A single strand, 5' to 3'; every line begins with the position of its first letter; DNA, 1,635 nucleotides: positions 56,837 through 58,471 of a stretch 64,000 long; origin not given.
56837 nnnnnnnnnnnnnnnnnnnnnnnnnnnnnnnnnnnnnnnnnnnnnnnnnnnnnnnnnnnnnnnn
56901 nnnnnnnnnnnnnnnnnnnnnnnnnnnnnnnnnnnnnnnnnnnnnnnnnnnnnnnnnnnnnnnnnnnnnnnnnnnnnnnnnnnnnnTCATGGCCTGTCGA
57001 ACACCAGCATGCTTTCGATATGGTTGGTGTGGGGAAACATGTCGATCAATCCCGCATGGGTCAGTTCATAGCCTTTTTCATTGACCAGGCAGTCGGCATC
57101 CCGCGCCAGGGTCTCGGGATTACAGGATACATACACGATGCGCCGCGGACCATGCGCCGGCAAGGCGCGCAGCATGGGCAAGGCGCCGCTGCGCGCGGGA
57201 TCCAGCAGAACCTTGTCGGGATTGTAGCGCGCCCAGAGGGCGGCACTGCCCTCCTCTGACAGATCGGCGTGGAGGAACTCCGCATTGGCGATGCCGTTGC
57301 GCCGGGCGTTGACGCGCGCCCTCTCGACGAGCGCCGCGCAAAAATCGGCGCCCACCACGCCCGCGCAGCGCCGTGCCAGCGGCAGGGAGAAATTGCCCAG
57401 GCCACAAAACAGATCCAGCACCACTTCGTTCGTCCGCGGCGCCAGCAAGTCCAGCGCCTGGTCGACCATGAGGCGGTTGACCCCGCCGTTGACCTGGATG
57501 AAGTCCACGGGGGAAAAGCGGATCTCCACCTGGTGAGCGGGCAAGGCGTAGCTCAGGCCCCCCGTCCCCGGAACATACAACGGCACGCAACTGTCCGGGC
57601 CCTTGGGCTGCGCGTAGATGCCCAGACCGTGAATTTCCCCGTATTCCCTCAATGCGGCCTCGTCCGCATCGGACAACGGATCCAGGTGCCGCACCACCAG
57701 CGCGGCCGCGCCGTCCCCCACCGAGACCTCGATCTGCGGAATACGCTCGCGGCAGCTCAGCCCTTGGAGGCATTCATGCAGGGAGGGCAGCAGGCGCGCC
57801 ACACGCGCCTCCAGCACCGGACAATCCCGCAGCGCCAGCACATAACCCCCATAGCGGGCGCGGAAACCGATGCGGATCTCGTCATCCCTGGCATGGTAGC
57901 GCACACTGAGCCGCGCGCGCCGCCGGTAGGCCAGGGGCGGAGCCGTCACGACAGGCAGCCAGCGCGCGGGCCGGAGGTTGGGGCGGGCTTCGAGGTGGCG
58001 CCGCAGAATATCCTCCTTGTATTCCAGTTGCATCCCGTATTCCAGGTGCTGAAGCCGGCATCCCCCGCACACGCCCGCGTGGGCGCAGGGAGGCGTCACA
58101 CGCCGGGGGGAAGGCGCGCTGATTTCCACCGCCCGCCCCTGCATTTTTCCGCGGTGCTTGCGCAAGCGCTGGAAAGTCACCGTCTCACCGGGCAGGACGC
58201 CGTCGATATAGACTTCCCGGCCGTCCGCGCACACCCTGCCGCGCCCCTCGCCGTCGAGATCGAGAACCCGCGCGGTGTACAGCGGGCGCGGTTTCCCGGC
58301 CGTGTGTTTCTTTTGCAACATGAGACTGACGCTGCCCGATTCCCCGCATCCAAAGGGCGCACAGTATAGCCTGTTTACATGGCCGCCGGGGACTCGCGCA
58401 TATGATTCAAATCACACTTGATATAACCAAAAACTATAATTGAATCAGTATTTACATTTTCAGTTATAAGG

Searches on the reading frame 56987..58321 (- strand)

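Call 3: search_protein_families(library=pfam, proteins=[window:56987-58321:-], max_evalue=0.01)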
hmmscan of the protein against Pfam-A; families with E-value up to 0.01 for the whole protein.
window:56987-58321:- (444 aa): 7 families
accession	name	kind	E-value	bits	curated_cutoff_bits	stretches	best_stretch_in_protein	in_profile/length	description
PF05958.17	tRNA_U5-meth_tr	-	9.7e-26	91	23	1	96-441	3-354/357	tRNA (Uracil-5-)-methyltransferase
PF13847.12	Methyltransf_31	-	1.8e-09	37.9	27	1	297-365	3-72/145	Methyltransferase domain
PF13649.12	Methyltransf_25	-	5.7e-09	37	27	1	301-355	1-56/97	Methyltransferase domain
PF08241.18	Methyltransf_11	-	4.6e-05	24.4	21.2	1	302-355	1-52/95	Methyltransferase domain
PF05175.20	MTS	-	0.00019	21.6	23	1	292-358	26-94/170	Methyltransferase small domain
PF01209.24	Ubie_methyltran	-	0.0031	17.4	20.1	1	284-353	34-106/233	ubiE/COQ5 methyltransferase family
PF02475.24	TRM5-TYW2_MTfase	-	0.0033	17.8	28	1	297-342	36-83/164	TRM5/TYW2 methyltransferase domain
